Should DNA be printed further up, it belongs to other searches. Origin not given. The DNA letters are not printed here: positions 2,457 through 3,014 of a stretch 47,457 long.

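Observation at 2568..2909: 85-aa ORF bracketed by 29-bp inverted repeats (27/29 identical)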

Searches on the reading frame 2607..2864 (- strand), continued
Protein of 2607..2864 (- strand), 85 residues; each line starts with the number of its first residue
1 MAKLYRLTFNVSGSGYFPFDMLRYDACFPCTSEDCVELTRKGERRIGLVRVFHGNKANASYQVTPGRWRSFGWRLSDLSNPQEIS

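Call 63: fold_search(model_id=the predicted structure, library=viral)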
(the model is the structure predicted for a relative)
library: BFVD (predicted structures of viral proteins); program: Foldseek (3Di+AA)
matches with E <= 10: 297; with E <= 0.001: 5
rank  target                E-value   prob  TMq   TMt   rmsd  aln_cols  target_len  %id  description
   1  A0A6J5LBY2            1.3e-07  1.00  0.83  0.79   1.8        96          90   32  Uncharacterized protein [uncultured Caudovirales phage]
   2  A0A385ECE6            1.6e-05  1.00  0.73  0.40   2.5        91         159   33  Uncharacterized protein [Caulobacter phage CcrBL10]
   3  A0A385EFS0            2.6e-05  1.00  0.68  0.42   3.0        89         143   26  Uncharacterized protein [Caulobacter phage CcrSC]
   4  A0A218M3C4            5.7e-05  1.00  0.63  0.41   3.0        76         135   32  Uncharacterized protein [Acidovorax phage ACP17]
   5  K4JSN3                1.7e-04  1.00  0.71  0.27   5.3        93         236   26  Uncharacterized protein [Caulobacter phage CcrColossus]
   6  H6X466                1.5e-01  0.69  0.44  0.52   6.5        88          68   14  Uncharacterized protein [Klebsiella phage vB_KleM_RaK2]
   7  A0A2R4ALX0            1.9e-01  0.84  0.57  0.55   4.5        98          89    9  LysR family transcriptional regulator [Aeromonas phage AhSzw-1]
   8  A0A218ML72            3.2e-01  0.41  0.48  0.40   6.0       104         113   10  Uncharacterized protein [uncultured virus]
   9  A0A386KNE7            3.4e-01  0.84  0.64  0.49   4.2       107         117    7  Uncharacterized protein [Acinetobacter phage vB_AbaM_B09_Aci02-2]
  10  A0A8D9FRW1            3.6e-01  0.47  0.49  0.37  11.9        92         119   13  Uncharacterized protein [uncultured marine phage]
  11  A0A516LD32            3.6e-01  0.30  0.42  0.34   6.9       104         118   13  (no name in the UniProt tables at hand)
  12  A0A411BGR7            4.1e-01  0.47  0.43  0.50   6.5        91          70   10  (no name in the UniProt tables at hand)
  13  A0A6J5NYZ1            4.1e-01  0.41  0.49  0.47   4.6        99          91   10  Uncharacterized protein [uncultured Caudovirales phage]
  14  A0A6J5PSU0            4.1e-01  0.30  0.45  0.40  10.5       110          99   17  Uncharacterized protein [uncultured Caudovirales phage]
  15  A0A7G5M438            4.1e-01  0.16  0.35  0.24   6.8       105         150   13  Uncharacterized protein [Crucivirus-like circular genetic element-85]
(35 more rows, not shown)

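Call 92: search_dna_similar(query=window:2607-2864:-, collection=phages, mode=protein, max_evalue=0.001, max_rows=30)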
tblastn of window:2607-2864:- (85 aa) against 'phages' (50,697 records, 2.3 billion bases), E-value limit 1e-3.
Records with a match: 11; places in all: 11; records where one place covers at least 80% of the query: 11.
Best place of each record, by identity: <60% 11.
By first word of the organism name: Caulobacter 5; Mycobacterium 4; Brevundimonas 1; Erythrobacter 1.
By host as written in the record: Caulobacter vibrioides CB15 5; Mycobacterium smegmatis mc2 155 2; - 1; Mycobacterium 1; Brevundimonas pondensis EIF1 1; Erythrobacter sp. JL475 1.
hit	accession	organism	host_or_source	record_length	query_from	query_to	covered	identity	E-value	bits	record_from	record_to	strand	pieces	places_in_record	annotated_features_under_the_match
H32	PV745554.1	Caulobacter phage BL64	Caulobacter vibrioides CB15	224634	1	75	88%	35.6%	4e-4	42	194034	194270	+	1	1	hypothetical protein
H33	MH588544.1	Caulobacter phage CcrBL10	Caulobacter vibrioides CB15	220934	1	75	88%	35.6%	6e-4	42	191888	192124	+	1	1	hypothetical protein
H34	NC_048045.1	Caulobacter phage CcrBL10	Caulobacter vibrioides CB15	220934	1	75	88%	35.6%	6e-4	42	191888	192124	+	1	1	hypothetical protein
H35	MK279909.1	Mycobacterium phage DrLupo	Mycobacterium smegmatis mc2 155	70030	5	78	87%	35.1%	2e-7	52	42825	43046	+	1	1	59: hypothetical protein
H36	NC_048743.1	Mycobacterium phage DrLupo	Mycobacterium smegmatis mc2 155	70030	5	78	87%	35.1%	2e-7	52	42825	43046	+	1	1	59: hypothetical protein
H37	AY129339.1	Mycobacterium phage Barnyard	-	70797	1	78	92%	33.3%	3e-7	51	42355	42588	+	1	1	58: hypothetical protein | 57: hypothetical protein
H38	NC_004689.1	Mycobacterium phage Barnyard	Mycobacterium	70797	1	78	92%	33.3%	3e-7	51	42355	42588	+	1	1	gp58 | gp57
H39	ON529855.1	Brevundimonas phage vB_BpoS-Domovoi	Brevundimonas pondensis EIF1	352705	4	81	92%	32.9%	6e-4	42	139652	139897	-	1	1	hypothetical protein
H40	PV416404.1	Erythrobacter phage XM05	Erythrobacter sp. JL475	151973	8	77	82%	35.7%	7e-8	53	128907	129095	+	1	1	hypothetical protein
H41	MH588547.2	Caulobacter phage CcrSC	Caulobacter vibrioides CB15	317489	8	78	84%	30.9%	3e-4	43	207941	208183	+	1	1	hypothetical protein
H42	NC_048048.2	Caulobacter phage CcrSC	Caulobacter vibrioides CB15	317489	8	78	84%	30.9%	3e-4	43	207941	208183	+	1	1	hypothetical protein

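Call 93: get_annotated_region(hit=H35, flank=600)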
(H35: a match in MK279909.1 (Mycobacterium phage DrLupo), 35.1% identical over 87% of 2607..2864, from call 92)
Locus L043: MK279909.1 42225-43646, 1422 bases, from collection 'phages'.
description: Mycobacterium phage DrLupo, complete genome.
organism: Mycobacterium phage DrLupo (NCBI taxid 2499037)
taxonomy: Viruses; Duplodnaviria; Heunggongvirae; Uroviricota; Caudoviricetes; Barnyardvirus; Barnyardvirus drlupo
host: Mycobacterium smegmatis mc2 155; source: -; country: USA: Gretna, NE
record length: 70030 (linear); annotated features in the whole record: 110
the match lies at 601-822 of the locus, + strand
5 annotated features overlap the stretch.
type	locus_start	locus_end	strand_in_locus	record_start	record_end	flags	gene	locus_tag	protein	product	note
CDS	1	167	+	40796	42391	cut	57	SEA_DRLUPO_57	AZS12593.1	hypothetical protein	-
CDS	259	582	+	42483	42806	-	58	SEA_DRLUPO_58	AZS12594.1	hypothetical protein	-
CDS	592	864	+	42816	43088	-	59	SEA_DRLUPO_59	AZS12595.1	hypothetical protein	-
CDS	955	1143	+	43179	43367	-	60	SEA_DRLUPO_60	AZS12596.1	hypothetical protein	-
CDS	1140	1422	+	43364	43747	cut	61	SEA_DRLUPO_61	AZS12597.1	hypothetical protein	-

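Call 94: get_annotated_region(hit=H40, flank=600)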
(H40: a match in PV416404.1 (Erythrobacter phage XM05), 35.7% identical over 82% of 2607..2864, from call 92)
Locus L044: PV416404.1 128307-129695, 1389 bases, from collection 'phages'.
description: Erythrobacter phage XM05, complete genome.
organism: Erythrobacter phage XM05 (NCBI taxid 3413945)
taxonomy: Viruses
host: Erythrobacter sp. JL475; source: -; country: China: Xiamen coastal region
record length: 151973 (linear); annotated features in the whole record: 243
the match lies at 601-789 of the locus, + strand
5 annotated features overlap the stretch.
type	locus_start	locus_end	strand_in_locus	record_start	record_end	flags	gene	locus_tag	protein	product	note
CDS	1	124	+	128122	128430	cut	-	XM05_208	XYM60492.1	hypothetical protein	-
CDS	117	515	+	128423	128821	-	-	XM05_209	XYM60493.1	hypothetical protein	-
CDS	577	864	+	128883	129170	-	-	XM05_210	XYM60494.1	hypothetical protein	-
CDS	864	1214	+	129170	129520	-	-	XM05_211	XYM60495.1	DNA helicase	-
CDS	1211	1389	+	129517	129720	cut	-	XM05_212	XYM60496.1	hypothetical protein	-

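Call 95: get_annotated_region(hit=H33, flank=600)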
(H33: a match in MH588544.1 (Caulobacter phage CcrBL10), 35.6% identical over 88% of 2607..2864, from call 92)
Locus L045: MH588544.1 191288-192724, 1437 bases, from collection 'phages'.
description: Caulobacter phage CcrBL10, complete genome.
organism: Caulobacter phage CcrBL10 (NCBI taxid 2283269)
taxonomy: Viruses; Duplodnaviria; Heunggongvirae; Uroviricota; Caudoviricetes; Dolichocephalovirinae; Poindextervirus; Poindextervirus BL10
host: Caulobacter vibrioides CB15; source: -; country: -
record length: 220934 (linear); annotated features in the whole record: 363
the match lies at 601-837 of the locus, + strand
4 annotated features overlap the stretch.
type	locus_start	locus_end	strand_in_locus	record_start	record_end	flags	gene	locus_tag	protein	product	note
CDS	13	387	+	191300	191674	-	-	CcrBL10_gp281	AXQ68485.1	hypothetical protein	-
CDS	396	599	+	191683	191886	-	-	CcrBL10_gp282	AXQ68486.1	hypothetical protein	-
CDS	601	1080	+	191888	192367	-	-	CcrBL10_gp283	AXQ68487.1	hypothetical protein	-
CDS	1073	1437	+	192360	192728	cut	-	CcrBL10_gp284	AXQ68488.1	hypothetical protein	-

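Call 96: get_annotated_region(hit=H39, flank=600)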
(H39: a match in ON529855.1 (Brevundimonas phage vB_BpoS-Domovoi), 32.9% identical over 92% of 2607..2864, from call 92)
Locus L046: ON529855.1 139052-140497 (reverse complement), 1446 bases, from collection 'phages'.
description: Brevundimonas phage vB_BpoS-Domovoi, complete genome.
organism: Brevundimonas phage vB_BpoS-Domovoi (NCBI taxid 2948598)
taxonomy: Viruses; Duplodnaviria; Heunggongvirae; Uroviricota; Caudoviricetes; Dolichocephalovirinae
host: Brevundimonas pondensis EIF1; source: sewage; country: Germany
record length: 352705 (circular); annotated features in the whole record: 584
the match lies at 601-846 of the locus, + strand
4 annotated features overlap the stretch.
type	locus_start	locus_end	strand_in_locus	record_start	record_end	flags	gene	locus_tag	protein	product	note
CDS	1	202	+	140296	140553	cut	-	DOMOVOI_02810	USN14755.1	hypothetical protein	-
CDS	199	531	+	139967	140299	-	-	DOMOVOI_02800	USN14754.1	hypothetical protein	-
CDS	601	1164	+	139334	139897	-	-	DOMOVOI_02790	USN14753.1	hypothetical protein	-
CDS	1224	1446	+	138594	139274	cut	-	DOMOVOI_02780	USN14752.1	hypothetical protein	-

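Call 97: get_annotated_region(hit=H41, flank=600)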
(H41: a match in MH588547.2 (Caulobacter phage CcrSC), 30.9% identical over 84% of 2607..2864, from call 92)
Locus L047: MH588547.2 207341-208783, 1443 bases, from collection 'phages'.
description: Caulobacter phage CcrSC, complete genome.
organism: Caulobacter phage CcrSC (NCBI taxid 2283272)
taxonomy: Viruses; Duplodnaviria; Heunggongvirae; Uroviricota; Caudoviricetes; Dolichocephalovirinae; Bertelyvirus; Bertelyvirus SC
host: Caulobacter vibrioides CB15; source: -; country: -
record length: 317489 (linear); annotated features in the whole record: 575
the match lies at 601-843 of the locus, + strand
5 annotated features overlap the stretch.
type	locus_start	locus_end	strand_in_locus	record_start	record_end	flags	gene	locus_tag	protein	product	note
CDS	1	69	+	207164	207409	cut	-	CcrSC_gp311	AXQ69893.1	hypothetical protein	-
CDS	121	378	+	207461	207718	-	-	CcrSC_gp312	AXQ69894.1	hypothetical protein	-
CDS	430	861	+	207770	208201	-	-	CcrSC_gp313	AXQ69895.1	hypothetical protein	-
CDS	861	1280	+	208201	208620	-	-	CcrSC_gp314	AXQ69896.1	hypothetical protein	-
CDS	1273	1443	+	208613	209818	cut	-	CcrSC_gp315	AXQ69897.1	hypothetical protein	-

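Call 98: get_annotated_region(hit=H37, flank=600)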
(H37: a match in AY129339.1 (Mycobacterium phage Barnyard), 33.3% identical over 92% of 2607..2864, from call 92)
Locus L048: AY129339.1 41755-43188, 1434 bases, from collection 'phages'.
description: Mycobacterium phage Barnyard, complete genome.
organism: Mycobacterium phage Barnyard (NCBI taxid 205880)
taxonomy: Viruses; Duplodnaviria; Heunggongvirae; Uroviricota; Caudoviricetes; Barnyardvirus; Barnyardvirus barnyard
host: -; source: -; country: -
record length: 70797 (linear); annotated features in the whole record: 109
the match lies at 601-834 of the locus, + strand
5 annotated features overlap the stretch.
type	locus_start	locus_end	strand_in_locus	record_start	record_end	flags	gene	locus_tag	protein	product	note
CDS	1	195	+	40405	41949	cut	56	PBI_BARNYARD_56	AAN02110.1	hypothetical protein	-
CDS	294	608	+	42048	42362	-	57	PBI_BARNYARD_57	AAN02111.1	hypothetical protein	-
CDS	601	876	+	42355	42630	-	58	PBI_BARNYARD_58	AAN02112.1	hypothetical protein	-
CDS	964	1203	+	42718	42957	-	59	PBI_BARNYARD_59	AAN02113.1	hypothetical protein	-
CDS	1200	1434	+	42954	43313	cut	60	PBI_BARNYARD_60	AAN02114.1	hypothetical protein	-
